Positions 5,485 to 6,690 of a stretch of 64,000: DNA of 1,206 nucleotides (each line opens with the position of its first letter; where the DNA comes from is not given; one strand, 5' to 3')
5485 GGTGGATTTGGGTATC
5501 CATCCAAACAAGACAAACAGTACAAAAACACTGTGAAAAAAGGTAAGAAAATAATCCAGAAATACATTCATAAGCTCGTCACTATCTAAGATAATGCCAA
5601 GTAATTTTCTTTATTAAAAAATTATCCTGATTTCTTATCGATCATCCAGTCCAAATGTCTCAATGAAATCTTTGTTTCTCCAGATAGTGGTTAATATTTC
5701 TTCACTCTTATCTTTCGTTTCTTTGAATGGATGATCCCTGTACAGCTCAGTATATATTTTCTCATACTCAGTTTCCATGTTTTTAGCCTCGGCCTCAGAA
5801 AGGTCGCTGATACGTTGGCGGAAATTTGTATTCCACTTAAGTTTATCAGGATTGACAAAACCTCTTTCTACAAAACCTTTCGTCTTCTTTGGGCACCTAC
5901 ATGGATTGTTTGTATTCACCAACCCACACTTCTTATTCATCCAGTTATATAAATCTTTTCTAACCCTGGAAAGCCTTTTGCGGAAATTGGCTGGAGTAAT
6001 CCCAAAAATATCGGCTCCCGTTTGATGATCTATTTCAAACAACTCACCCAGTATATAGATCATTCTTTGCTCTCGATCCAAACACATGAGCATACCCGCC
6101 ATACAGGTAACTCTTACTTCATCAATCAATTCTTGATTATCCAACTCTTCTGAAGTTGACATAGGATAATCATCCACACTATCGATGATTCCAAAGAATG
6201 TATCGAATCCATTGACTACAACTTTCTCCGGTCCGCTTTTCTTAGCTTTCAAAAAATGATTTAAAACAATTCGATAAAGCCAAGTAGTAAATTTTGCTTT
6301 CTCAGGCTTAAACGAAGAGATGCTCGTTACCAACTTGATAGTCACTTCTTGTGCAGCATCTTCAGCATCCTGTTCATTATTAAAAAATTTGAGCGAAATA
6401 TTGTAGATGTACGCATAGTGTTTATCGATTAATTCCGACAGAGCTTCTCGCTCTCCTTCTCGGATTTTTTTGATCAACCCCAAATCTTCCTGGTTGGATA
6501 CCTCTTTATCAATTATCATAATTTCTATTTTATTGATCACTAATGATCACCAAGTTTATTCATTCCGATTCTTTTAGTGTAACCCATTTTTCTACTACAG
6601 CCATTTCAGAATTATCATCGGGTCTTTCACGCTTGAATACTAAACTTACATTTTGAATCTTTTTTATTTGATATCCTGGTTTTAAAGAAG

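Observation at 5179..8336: Anti-sigma-less Cys-rich ECF sigma with its promoter and mini-regulon visible in the sequence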

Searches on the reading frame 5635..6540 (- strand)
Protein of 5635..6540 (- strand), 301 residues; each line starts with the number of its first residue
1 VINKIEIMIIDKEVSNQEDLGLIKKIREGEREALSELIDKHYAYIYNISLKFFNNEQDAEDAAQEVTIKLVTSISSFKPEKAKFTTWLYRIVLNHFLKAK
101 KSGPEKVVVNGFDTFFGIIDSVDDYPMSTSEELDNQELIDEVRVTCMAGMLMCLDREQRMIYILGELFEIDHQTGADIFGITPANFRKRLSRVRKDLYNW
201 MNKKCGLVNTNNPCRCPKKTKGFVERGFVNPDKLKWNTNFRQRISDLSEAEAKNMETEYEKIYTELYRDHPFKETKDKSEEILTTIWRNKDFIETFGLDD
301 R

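Call 3: search_protein_families(library=pfam, proteins=[window:5635-6540:-], max_evalue=0.01)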
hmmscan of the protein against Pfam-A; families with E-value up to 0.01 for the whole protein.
window:5635-6540:- (301 aa): 3 families
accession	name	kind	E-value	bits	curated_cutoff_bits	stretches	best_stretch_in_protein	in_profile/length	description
PF04542.20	Sigma70_r2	-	1.9e-15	56.9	24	1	37-100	1-65/71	Sigma-70 region 2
PF08281.18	Sigma70_r4_2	-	2.6e-06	27.4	25.7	1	149-197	6-54/54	Sigma-70, region 4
PF12645.13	HTH_16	-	6.5e-05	23.4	22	1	22-78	3-65/65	Helix-turn-helix domain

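Call 4: search_protein_families(library=ncbifam, proteins=[window:5635-6540:-], max_evalue=0.01)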
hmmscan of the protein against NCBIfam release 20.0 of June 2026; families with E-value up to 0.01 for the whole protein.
window:5635-6540:- (301 aa): 86 families (the best 25 are shown)
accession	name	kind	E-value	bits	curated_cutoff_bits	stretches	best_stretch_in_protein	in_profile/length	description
NF004113.0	PRK05602.1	equivalog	7.2e-21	74.8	208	1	12-203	25-203/211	RNA polymerase sigma factor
NF008888.0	PRK11922.1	equivalog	8.2e-21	74.7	204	1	12-207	10-202/231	RNA polymerase sigma factor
TIGR02937.1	sigma70-ECF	superfamily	2.3e-19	69.6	42.9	1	32-199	1-163/165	sigma-70 family RNA polymerase sigma factor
NF007223.0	PRK09641.1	equivalog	1.5e-17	64.1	209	1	22-202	8-185/187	RNA polymerase sigma factor SigW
NF007216.0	PRK09638.1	equivalog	1.7e-16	60.5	194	1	17-103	3-88/180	RNA polymerase sigma factor SigY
NF009166.1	PRK12513.1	equivalog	2.3e-16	60.1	206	1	15-190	5-175/193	RNA polymerase sigma factor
TIGR02948.1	SigW_bacill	equivalog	4.4e-16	59.5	243.1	1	22-200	8-183/187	RNA polymerase sigma factor SigW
NF007225.0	PRK09643.1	equivalog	6.1e-15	55.4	190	1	12-202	7-183/204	RNA polymerase sigma factor SigM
NF009171.0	PRK12518.1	equivalog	9e-15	55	208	1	8-204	3-187/191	RNA polymerase sigma factor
TIGR02939.1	RpoE_Sigma70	equivalog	1.8e-13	50.9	236.15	1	16-195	4-180/190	RNA polymerase sigma factor RpoE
NF009190.0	PRK12538.1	equivalog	2.9e-13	50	303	1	13-102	44-133/233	RNA polymerase sigma factor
NF009172.0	PRK12519.1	subfamily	4.2e-13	49.3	222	1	12-90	9-86/194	RNA polymerase sigma factor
NF007222.0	PRK09640.1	equivalog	6e-13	48.7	194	1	33-193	27-174/188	RNA polymerase sigma factor SigX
TIGR02954.1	Sig70_famx3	hypoth_equivalog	1.6e-12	47.5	188.5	1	19-102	3-85/170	RNA polymerase sigma-70 factor, TIGR02954 family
TIGR02950.1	SigM_subfam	subfamily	4.6e-12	46.1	147.95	1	34-199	2-156/159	RNA polymerase sigma factor, SigM family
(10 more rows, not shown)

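Call 6: find_homologous_proteins(query=window:5635-6519:-, max_evalue=0.00001)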
Query window:5635-6519:- (294 aa): 2946 proteins with E <= 0.00001 among 3651 candidates; the best 120 are listed.
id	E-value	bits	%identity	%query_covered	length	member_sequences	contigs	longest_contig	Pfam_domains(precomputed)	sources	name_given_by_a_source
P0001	3.2e-196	668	100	100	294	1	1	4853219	PF04542.21,PF08281.19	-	-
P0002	2.5e-178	610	91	100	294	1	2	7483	PF04542.21,PF12645.14,PF08281.19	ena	-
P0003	3.5e-177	606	90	100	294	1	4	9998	PF04542.21,PF12645.14,PF08281.19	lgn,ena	-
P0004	4.1e-177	606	90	100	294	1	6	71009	PF04542.21,PF12645.14,PF08281.19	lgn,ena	-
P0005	1.5e-174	597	89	100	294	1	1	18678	PF04542.21,PF12645.14,PF08281.19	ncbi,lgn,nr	ncbi:MAG: RNA polymerase sigma factor [Cyclobacteriaceae bacterium]|nr:RNA polymerase sigma factor [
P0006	6.8e-174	595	88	100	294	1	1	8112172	PF04542.21,PF12645.14,PF08281.19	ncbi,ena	-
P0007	7.0e-172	588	87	99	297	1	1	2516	PF04542.21,PF12645.14,PF08281.19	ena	-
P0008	2.8e-168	577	85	100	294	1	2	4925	PF04542.21,PF08281.19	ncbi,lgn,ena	ncbi:MAG: RNA polymerase sigma factor [Bacteroidota bacterium]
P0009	8.9e-159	545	79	100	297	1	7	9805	PF04542.21,PF12645.14,PF08281.19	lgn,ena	-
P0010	4.8e-158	543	79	99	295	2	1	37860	PF04542.21,PF12645.14,PF08281.19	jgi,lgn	-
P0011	1.3e-156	538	80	98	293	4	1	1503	PF04542.21,PF08281.19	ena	-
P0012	3.5e-153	527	87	90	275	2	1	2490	PF04542.21,PF12645.14,PF08281.19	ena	-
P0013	2.5e-142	491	89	80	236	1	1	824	PF04542.21,PF08281.19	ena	-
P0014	3.4e-128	445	66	99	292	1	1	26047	PF04542.21,PF08281.19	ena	-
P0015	8.8e-128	444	64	99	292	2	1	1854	PF04542.21,PF12645.14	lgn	-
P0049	1.7e-96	341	54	98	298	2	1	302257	PF04542.21,PF12645.14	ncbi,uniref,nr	ncbi:RNA polymerase sigma factor [Portibacter marinus]|uniref:RNA polymerase sigma factor n=1 Tax=Po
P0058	5.0e-95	336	55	91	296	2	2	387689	PF04542.21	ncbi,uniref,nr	ncbi:RNA polymerase sigma factor [Aquimarina celericrescens]|uniref:RNA polymerase sigma factor n=1 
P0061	7.2e-95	336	52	98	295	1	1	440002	PF04542.21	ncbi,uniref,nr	ncbi:RNA polymerase sigma factor [Pseudochryseolinea flava]|uniref:RNA polymerase subunit sigma-70 n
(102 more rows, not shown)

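Call 9: find_related_loci(query=A1, collection=genome_contigs, flank=5000)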
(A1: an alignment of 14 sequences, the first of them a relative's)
Query A1 (294 aa) in genome_contigs; peptide patterns used: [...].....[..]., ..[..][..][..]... (x = any residue, [..] = any of these).
176 stretches matched a pattern; 104 encode a relative of the query (tblastn E <= 1e-3); the best 80 are kept; 80 distinct loci.
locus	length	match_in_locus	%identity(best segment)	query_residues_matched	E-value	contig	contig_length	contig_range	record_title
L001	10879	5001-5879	89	1-293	0e+0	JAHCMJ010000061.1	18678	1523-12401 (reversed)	MAG: Cyclobacteriaceae bacterium HetDA_MAG_MS6 metaspades-bin-6_60, whole genome shotgun sequence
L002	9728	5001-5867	79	5-293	7e-163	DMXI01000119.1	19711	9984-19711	MAG TPA_asm: Microscillaceae bacterium isolate UBA11690 contig_2558, whole genome shotgun sequence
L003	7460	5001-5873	64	1-291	6e-134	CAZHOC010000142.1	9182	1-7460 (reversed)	MAG TPA_asm: uncultured Bacteroidia bacterium isolate SRP135972_co1_57 genome assembly, contig: NODE_10554_length_9182_c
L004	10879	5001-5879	88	1-293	2e-179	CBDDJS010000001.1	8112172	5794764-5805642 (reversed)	MAG: Cyclobacteriaceae bacterium isolate d21af01f-eab0-4d9f-837c-ab493740b03f genome assembly, contig: contig_1, whole g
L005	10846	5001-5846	65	11-292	1e-129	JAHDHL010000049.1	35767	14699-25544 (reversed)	MAG: Saprospiraceae bacterium isolate MAG-69 RZ_3289, whole genome shotgun sequence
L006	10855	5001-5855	54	8-294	6e-103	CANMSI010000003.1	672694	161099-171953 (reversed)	uncultured Flavobacteriaceae bacterium isolate 2-919.fasta genome assembly, contig: NODE_3, whole genome shotgun sequenc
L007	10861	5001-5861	51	5-291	3e-102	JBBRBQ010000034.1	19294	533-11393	MAG: Cytophagales bacterium isolate Co_metawrap_2352 Cmw_2352_k141_18714355_length_19294_cov_33.2761, whole genome shotg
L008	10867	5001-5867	51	4-292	4e-102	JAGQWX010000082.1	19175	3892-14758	MAG: Saprospiraceae bacterium isolate HKST-UBA24 NODE_82_length_19175_cov_7.985286, whole genome shotgun sequence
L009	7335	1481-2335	54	5-291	1e-101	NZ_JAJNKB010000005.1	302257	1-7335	Portibacter marinus strain 10MBP4-2-1 NODE_5_length_302257_cov_28.018101, whole genome shotgun sequence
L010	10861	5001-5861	51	5-291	4e-101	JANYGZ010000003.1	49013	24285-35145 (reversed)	MAG: Ferruginibacter sp. isolate GL140_1_metabinner_13 GL140_1_k141_736434, whole genome shotgun sequence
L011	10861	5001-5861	52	5-291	1e-100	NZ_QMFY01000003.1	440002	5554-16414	Pseudochryseolinea flava strain SDU1-6 Scaffold3_1, whole genome shotgun sequence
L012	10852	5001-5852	52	8-293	4e-100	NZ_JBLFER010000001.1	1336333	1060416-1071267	Maribacter sp. 2308TA10-17 2308TA10-17_1, whole genome shotgun sequence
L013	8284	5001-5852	51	8-293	7e-100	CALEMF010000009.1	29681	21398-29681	MAG TPA_asm: uncultured Cytophagales bacterium isolate SRR3401487_bin.67_CONCOCT_v1.1_MAG genome assembly, contig: ERZ17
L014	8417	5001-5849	52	8-292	5e-100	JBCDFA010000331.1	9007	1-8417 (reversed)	MAG: Chloroflexota bacterium isolate P01_G01_bin.9 k141_2815541_length_9007_cov_14.7047, whole genome shotgun sequence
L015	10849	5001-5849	52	8-292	5e-99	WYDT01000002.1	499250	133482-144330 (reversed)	MAG: Chloroflexi bacterium AL-N1 GFH23_1086612, whole genome shotgun sequence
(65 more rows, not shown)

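Call 33: predict_structure(alignment_id=A2)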
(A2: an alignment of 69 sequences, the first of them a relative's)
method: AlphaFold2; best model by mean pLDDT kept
length: 294 residues; sequences in the alignment: 69
mean_pLDDT: 70.8   pTM: 0.46
mean pLDDT of the five models: 70.8, 66.2, 64.7, 58.9, 54.1
residues with pLDDT >= 90: 17; 70-90: 149; 50-70: 78; < 50: 50
segments of 3 or more residues with pLDDT < 50: 1-6, 93-109, 131-136, 198-211
pLDDT, mean of each block of 10 residues (from residue 1): 50 89 89 87 76 85 87 83 79 46 44 56 64 48 70 84 84 90 81 56 38 59 63 65 72 81 58 85 84 66
secondary structure, 60 per line:
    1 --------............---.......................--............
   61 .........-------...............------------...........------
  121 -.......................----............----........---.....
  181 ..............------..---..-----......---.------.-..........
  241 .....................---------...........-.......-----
elements in order: H9-20 H24-46 H49-69 H77-91 H104-114 H122-144 H149-160 H165-172 H176-194 H213-218 H231-261 H271-281 H283-289

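Call 35: search_solved_structures(query=A2, max_evalue=0.01)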
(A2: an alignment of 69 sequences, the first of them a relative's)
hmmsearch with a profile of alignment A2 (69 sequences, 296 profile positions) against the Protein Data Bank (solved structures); distinct sequences matched with E-value up to 0.01: 26.
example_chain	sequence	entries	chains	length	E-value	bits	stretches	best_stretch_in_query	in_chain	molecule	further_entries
8z6g_B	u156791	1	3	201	3.3e-15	59.5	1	11-136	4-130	RNA polymerase sigma factor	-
6in7_B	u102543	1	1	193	3.3e-15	59.5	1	11-136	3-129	RNA polymerase sigma-H factor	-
5wuq_A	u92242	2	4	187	2.1e-14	56.8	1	18-101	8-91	ECF RNA polymerase sigma factor SigW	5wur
9m9d_F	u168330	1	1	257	4.7e-11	45.8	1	28-103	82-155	ECF RNA polymerase sigma factor SigE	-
9m9e_F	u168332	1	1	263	4.9e-11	45.8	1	28-103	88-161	ECF RNA polymerase sigma factor SigE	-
9m98_F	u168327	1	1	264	4.9e-11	45.8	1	28-103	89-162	ECF RNA polymerase sigma factor SigE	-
5or5_A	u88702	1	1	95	5.3e-10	42.4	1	12-93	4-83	ECF RNA polymerase sigma-E factor,ECF RNA polymerase sigma factor SigW,ECF RNA polymerase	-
2map_A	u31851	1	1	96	7.5e-09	38.6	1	12-93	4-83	RNA polymerase sigma factor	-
2mao_A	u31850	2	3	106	8.6e-09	38.4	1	12-94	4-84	RNA polymerase sigma factor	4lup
1or7_A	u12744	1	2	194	1.7e-08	37.5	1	11-94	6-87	RNA polymerase sigma-E factor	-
6jbq_F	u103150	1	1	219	2.2e-08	37.1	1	10-94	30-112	ECF RNA polymerase sigma-E factor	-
4cxf_A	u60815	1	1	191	2.2e-08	37.1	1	12-194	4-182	RNA POLYMERASE SIGMA FACTOR CNRH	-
1h3l_A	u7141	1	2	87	5e-08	35.9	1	40-100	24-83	RNA POLYMERASE SIGMA FACTOR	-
5zx2_F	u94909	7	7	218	3e-07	33.4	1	41-193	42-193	ECF RNA polymerase sigma factor SigH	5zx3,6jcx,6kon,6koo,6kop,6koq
1l0o_C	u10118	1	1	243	1.7e-06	30.8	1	7-115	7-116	sigma factor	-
5xe7_A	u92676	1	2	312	0.00066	22.4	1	38-192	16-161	ECF RNA polymerase sigma factor SigJ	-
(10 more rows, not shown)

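Call 37: fold_search(model_id=the predicted structure, library=pdb)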
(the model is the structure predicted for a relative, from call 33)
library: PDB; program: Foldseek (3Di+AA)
matches with E <= 10: 300; with E <= 0.001: 9
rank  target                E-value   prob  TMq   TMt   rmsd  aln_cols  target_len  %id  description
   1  5wuq_A                1.2e-04  1.00  0.26  0.48  18.1       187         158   21  Crystal structure of SigW in complex with its anti-sigma RsiW, a zinc binding form (released 2017-03-29)
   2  5wur_A                1.7e-04  1.00  0.26  0.48  18.1       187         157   21  Crystal structure of SigW in complex with its anti-sigma RsiW, an oxdized form (released 2017-03-29)
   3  1or7_B                1.7e-04  1.00  0.25  0.45  17.8       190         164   20  Crystal Structure of Escherichia coli sigmaE with the Cytoplasmic Domain of its Anti-sigma RseA (released 2003-04-15)
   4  5wuq_B                2.2e-04  1.00  0.25  0.47  17.9       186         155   24  Crystal structure of SigW in complex with its anti-sigma RsiW, a zinc binding form (released 2017-03-29)
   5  8z6g_B                2.4e-04  1.00  0.24  0.42  18.0       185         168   22  the AlgU-MucAcyto complex structure in Pseudomonas aeruginosa (released 2024-05-08)
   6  8z6g_D                2.8e-04  1.00  0.26  0.43  18.6       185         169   23  the AlgU-MucAcyto complex structure in Pseudomonas aeruginosa (released 2024-05-08)
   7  6in7_B                3.0e-04  1.00  0.25  0.41  17.9       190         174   19  Crystal structure of AlgU in complex with MucA(cyto) (released 2019-07-24)
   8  9m9e_F                3.0e-04  1.00  0.21  0.34  12.7       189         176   20  Structural Basis of Pausing During Transcription Initiation in Mycobacterium tuberculosis (released 2026-01-14)
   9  1or7_A                3.8e-04  1.00  0.27  0.43  19.8       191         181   22  Crystal Structure of Escherichia coli sigmaE with the Cytoplasmic Domain of its Anti-sigma RseA (released 2003-04-15)
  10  6jbq_F                1.4e-03  1.00  0.27  0.41  16.7       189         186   22  CryoEM structure of Escherichia coli sigmaE transcription initiation complex containing 5nt of RNA (released 2019-05-29)
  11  6dv9_F                1.5e-03  1.00  0.22  0.36  17.4       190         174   18  Crystal structure of Mycobacterium tuberculosis transcription initiation complex(ECF sigma factor L) containing 5nt RN (released 2019-02-20)
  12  6kop_F                2.1e-03  1.00  0.20  0.36  17.9       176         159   20  Mycobacterium tuberculosis initial transcription complex comprising sigma H and 5'-OH RNA of 9 nt (released 2020-03-11)
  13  6koo_F                3.0e-03  1.00  0.20  0.30  16.9       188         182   20  Mycobacterium tuberculosis initial transcription complex comprising sigma H and 5'-OH RNA of 7 nt (released 2020-03-11)
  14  9m98_F                3.1e-03  1.00  0.21  0.37  18.6       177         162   21  Structural Basis of Pausing During Transcription Initiation in Mycobacterium tuberculosis (released 2026-01-14)
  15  4cxf_A                3.2e-03  1.00  0.25  0.46  17.7       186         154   18  Structure of CnrH in complex with the cytosolic domain of CnrY (released 2014-04-30)
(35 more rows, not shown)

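Call 52: list_cluster_members(proteins=[P0049, P0058, P0061])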
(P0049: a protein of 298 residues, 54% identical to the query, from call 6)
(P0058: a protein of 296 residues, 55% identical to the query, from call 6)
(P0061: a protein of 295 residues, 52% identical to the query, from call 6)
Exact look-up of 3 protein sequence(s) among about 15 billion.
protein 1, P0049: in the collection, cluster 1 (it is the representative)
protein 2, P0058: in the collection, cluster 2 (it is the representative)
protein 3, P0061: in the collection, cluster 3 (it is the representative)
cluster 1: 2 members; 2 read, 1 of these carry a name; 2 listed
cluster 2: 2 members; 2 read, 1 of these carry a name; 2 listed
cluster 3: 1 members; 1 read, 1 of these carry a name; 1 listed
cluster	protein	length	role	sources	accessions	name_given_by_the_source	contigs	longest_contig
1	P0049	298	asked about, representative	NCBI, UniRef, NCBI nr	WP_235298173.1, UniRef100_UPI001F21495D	RNA polymerase sigma factor [Portibacter marinus] | RNA polymerase sigma factor n=1 Tax=Portibacter marinus TaxID=2898660 RepID=UPI001F21495D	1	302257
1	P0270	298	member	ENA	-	-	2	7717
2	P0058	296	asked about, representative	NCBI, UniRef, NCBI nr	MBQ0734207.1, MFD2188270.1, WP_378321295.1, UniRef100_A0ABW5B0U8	RNA polymerase sigma factor [Aquimarina celericrescens] | RNA polymerase sigma factor n=1 Tax=Aquimarina celericrescens TaxID=1964542 ...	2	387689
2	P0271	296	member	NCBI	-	-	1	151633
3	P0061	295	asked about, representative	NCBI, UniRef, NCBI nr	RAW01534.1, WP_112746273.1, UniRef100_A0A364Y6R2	RNA polymerase sigma factor [Pseudochryseolinea flava] | RNA polymerase subunit sigma-70 n=1 Tax=Pseudochryseolinea flava TaxID=2059302 ...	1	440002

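Call 74: find_encoding_contigs(protein=P0004, flank=4000, max_places=4)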
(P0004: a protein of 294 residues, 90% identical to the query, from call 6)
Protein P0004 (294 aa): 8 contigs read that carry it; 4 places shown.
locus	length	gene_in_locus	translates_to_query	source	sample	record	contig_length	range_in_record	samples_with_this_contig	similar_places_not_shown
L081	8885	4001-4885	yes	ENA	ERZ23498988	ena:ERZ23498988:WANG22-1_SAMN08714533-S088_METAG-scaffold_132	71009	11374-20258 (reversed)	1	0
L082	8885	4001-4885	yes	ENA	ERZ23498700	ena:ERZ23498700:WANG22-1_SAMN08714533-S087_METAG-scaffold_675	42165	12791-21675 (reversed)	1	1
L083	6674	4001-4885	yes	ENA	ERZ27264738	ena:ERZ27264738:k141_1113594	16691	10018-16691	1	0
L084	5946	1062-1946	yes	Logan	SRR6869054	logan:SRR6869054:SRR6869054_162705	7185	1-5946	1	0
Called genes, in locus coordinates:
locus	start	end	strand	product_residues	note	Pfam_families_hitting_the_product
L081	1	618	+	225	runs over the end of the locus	-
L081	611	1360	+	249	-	-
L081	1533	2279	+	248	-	PF00106:adh_short, PF08659:KR, PF23441:SDR, PF13561:adh_short_C2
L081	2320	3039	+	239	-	PF07045:DUF1330 (weak)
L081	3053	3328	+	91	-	PF11127:YgaP-like_TM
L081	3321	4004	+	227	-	PF09365:DUF2461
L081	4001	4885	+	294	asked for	PF12645:HTH_16 (faint), PF04542:Sigma70_r2, PF08281:Sigma70_r4_2 (weak)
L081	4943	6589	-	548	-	PF00593:TonB_dep_Rec_b-barrel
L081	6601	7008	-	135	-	-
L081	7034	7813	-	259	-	PF13115:YtkA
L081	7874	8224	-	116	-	-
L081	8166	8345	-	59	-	-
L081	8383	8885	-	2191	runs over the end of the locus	PF04234:CopC (faint), PF13205:Big_5, PF07198:DUF1410 (faint), PF13205:Big_5, PF00028:Cadherin (faint), PF13205:Big_5, PF18676:MBG_2, PF18962:Por_Secre_tail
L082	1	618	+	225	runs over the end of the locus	-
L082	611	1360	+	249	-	-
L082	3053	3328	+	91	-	PF11127:YgaP-like_TM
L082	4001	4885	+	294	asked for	PF12645:HTH_16 (faint), PF04542:Sigma70_r2, PF08281:Sigma70_r4_2 (weak)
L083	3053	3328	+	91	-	PF11127:YgaP-like_TM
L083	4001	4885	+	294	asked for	PF12645:HTH_16 (faint), PF04542:Sigma70_r2, PF08281:Sigma70_r4_2 (weak)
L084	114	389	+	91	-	PF11127:YgaP-like_TM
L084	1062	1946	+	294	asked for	PF12645:HTH_16 (faint), PF04542:Sigma70_r2, PF08281:Sigma70_r4_2 (weak)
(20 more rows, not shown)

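Call 75: find_encoding_contigs(protein=P0002, flank=4000, max_places=3)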
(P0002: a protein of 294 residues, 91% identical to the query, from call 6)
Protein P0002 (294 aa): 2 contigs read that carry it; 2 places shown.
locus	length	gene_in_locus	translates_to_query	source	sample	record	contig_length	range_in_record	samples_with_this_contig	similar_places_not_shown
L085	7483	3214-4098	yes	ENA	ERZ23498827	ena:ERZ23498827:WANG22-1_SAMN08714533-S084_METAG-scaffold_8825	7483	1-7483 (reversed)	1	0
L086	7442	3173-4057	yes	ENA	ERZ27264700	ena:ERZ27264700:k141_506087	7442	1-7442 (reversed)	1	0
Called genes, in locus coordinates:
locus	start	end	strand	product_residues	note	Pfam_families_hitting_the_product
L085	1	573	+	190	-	?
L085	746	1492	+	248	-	PF00106:adh_short, PF08659:KR, PF23441:SDR, PF13561:adh_short_C2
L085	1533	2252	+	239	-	PF07045:DUF1330 (weak)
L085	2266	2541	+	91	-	PF11127:YgaP-like_TM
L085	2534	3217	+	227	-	PF09365:DUF2461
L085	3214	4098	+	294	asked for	PF12645:HTH_16 (faint), PF04542:Sigma70_r2, PF08281:Sigma70_r4_2 (weak)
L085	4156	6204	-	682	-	PF07715:Plug, PF00593:TonB_dep_Rec_b-barrel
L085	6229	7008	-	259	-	PF13115:YtkA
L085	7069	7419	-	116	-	-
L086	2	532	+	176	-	?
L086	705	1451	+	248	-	PF00106:adh_short, PF08659:KR, PF23441:SDR, PF13561:adh_short_C2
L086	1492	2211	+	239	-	PF07045:DUF1330 (weak)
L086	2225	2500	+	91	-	PF11127:YgaP-like_TM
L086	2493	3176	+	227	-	PF09365:DUF2461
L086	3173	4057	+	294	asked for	PF12645:HTH_16 (faint), PF04542:Sigma70_r2, PF08281:Sigma70_r4_2 (weak)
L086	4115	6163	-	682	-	PF07715:Plug, PF00593:TonB_dep_Rec_b-barrel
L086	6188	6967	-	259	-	PF13115:YtkA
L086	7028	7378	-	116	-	-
